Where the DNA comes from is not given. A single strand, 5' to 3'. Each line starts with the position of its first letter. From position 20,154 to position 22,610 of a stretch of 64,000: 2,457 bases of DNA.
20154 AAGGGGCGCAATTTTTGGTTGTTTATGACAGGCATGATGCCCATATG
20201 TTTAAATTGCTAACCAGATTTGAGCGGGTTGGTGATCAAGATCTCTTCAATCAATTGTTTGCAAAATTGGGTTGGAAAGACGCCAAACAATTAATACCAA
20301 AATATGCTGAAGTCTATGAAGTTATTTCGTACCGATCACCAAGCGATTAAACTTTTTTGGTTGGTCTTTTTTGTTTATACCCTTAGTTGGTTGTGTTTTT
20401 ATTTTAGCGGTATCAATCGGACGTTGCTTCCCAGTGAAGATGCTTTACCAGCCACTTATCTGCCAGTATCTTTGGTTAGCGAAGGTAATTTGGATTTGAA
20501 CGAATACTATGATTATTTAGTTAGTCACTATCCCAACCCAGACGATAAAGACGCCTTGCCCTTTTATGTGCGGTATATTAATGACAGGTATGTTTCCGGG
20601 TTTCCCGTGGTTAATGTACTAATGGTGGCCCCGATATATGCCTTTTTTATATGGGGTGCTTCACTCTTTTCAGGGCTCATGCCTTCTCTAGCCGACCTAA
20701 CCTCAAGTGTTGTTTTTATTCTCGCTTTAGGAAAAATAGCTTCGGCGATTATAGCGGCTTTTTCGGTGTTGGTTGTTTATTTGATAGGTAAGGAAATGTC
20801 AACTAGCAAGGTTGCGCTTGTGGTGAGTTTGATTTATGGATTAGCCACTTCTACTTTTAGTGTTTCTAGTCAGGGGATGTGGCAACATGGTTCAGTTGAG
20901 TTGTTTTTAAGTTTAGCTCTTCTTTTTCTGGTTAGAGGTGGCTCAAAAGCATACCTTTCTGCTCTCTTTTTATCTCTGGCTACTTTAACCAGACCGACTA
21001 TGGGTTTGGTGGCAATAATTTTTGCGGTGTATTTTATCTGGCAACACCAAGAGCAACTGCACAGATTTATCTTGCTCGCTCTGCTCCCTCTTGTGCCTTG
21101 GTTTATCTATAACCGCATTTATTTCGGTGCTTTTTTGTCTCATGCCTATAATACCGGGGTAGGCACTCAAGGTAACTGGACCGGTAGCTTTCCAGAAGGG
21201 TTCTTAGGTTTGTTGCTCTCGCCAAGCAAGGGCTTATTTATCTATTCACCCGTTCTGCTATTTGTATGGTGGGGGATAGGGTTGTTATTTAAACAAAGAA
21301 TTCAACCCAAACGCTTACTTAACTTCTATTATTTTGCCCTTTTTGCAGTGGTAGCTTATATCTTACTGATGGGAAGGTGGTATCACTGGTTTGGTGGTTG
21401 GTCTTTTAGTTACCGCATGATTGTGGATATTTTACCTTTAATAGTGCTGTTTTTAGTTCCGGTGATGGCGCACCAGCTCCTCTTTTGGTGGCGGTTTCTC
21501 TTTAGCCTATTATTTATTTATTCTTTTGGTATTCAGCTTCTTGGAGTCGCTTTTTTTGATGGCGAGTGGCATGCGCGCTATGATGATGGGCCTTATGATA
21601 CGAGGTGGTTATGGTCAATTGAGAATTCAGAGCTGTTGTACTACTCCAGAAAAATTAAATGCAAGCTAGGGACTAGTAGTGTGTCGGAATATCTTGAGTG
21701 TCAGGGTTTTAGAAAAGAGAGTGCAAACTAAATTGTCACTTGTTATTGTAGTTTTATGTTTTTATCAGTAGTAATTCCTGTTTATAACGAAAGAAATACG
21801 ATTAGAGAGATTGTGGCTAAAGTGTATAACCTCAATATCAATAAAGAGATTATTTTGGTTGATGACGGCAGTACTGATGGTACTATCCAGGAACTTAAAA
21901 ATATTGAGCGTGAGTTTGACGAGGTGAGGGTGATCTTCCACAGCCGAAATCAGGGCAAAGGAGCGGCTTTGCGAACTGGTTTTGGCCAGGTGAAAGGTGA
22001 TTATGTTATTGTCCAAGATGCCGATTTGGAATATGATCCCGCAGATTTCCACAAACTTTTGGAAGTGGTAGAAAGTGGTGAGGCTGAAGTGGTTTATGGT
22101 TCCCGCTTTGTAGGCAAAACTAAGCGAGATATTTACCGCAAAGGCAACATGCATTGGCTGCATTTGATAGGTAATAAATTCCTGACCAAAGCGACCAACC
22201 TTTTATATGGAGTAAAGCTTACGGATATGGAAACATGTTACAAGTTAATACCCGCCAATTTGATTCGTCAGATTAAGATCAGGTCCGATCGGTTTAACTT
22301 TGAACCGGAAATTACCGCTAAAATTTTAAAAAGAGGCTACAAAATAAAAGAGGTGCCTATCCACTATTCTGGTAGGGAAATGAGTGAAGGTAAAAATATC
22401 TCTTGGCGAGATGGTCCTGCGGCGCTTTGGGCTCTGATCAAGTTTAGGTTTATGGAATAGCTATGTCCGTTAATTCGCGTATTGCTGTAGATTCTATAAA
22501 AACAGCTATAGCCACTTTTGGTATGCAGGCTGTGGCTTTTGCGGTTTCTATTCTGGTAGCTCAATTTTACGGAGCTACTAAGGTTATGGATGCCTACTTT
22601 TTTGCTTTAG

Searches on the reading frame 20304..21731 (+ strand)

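Call 29: search_protein_families(library=pfam, proteins=[window:20304-21731:+], max_evalue=0.001)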
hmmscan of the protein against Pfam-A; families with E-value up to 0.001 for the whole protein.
window:20304-21731:+ (475 aa): 0 families

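Call 37: search_protein_families(library=pfam, proteins=[window:20304-21731:+], max_evalue=0.01)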
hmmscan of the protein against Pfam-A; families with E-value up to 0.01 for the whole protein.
window:20304-21731:+ (475 aa): 0 families

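Call 41: search_protein_families(library=ncbifam, proteins=[window:20304-21731:+], max_evalue=0.01)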
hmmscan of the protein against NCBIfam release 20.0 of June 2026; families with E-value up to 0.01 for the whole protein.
window:20304-21731:+ (475 aa): 1 family
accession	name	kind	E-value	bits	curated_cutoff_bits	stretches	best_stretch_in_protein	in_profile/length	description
NF047440.1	LA3751_2_3_fam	subfamily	4.5e-11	42.2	200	1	146-418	104-389/460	LA_3751/LA_3752 family putative glycosyltransferase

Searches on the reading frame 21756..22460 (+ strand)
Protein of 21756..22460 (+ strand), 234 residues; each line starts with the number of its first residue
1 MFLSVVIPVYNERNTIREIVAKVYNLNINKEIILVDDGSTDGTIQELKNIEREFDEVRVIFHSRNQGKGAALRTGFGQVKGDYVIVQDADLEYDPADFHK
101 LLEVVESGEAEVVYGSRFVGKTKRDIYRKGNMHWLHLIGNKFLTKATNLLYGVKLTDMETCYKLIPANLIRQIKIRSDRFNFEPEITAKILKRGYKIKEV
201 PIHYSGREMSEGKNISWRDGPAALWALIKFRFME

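Call 29: search_protein_families(library=pfam, proteins=[window:21756-22460:+], max_evalue=0.001)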
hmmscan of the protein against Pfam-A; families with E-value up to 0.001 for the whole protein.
window:21756-22460:+ (234 aa): 4 families
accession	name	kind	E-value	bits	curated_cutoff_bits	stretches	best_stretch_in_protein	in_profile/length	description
PF00535.33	Glycos_transf_2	-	9.4e-39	133.5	23.3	1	4-164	1-158/168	Glycosyl transferase family 2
PF13641.12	Glyco_tranf_2_3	-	7.3e-12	46.2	27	1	3-121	3-127/230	Glycosyltransferase like family 2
PF10111.15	Glyco_tranf_2_2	-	2.7e-10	40.6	27.3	1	4-119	1-126/276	Glycosyltransferase like family 2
PF13704.12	Glyco_tranf_2_4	-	0.00027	21.8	27.5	1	11-90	2-81/98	Glycosyl transferase family 2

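Call 41: search_protein_families(library=ncbifam, proteins=[window:21756-22460:+], max_evalue=0.01)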
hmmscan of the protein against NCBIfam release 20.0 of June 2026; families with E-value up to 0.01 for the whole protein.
window:21756-22460:+ (234 aa): 27 families (the best 25 are shown)
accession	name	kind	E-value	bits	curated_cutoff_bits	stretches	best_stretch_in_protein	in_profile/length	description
TIGR04182.1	glyco_TIGR04182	equivalog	5.1e-37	127.8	325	1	4-229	3-216/293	S-layer glycoprotein N-glycosyltransferase AglJ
NF047588.1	GlcsyltransPgfSStrep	equivalog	1.2e-21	77.3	500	1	1-212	1-203/308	glycosyltransferase PgfS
NF007986.1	PRK10714.1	equivalog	2.2e-20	72.9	529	1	3-213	8-209/316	undecaprenyl-phosphate 4-deoxy-4-formamido-L-arabinose transferase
TIGR03937.1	PgaC_IcaA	equivalog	2e-19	69.8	422.3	1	3-102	47-147/407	poly-beta-1,6-N-acetyl-D-glucosamine synthase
NF007482.0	PRK10073.1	equivalog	1.7e-18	66.7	423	1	3-113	8-118/334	glycosyltransferase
NF058614.1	PPMAGASynPpgS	equivalog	1.8e-17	63.5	370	1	5-213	4-207/226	polyprenyl-phospho-N-acetylgalactosaminyl synthase PpgS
NF041875.1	EPS_EpsD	equivalog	6.7e-15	55.3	370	1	3-116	1-115/325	exopolysaccharide biosynthesis glycosyltransferase EpsD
NF041391.1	DPhHxTase_Halo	equivalog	8.1e-15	54.4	375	1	9-208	3-187/213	dolichyl-phosphate hexose transferase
NF047683.1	TeichurnBiosyTuaG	equivalog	1e-14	54.8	400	1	3-107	8-113/252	teichuronic acid biosynthesis protein TuaG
TIGR04283.1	glyco_like_mftF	equivalog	1e-13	51.4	182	1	3-119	1-112/221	TIGR04283 family arsenosugar biosynthesis glycosyltransferase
TIGR03111.1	glyc2_xrt_Gpos1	hypoth_equivalog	6.5e-13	48.3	363.95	1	4-154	52-204/439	TIGR03111 family XrtG-associated glycosyltransferase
NF010496.0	PRK13915.1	equivalog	1e-11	44.5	262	1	3-96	33-132/307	glucosyl-3-phosphoglycerate synthase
TIGR03965.1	mycofact_glyco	equivalog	1.3e-11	44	280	1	4-111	77-185/467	mycofactocin biosynthesis glycosyltransferase MftF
NF053739.1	GlytfEpsEBac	equivalog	3.6e-09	36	450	1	3-116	3-118/265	glycosyltransferase EpsE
NF050050.1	ProtGlycPglI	equivalog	2.5e-08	33.6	500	1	2-113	3-116/306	GalNAc(5)-diNAcBac-PP-undecaprenol beta-1,3-glucosyltransferase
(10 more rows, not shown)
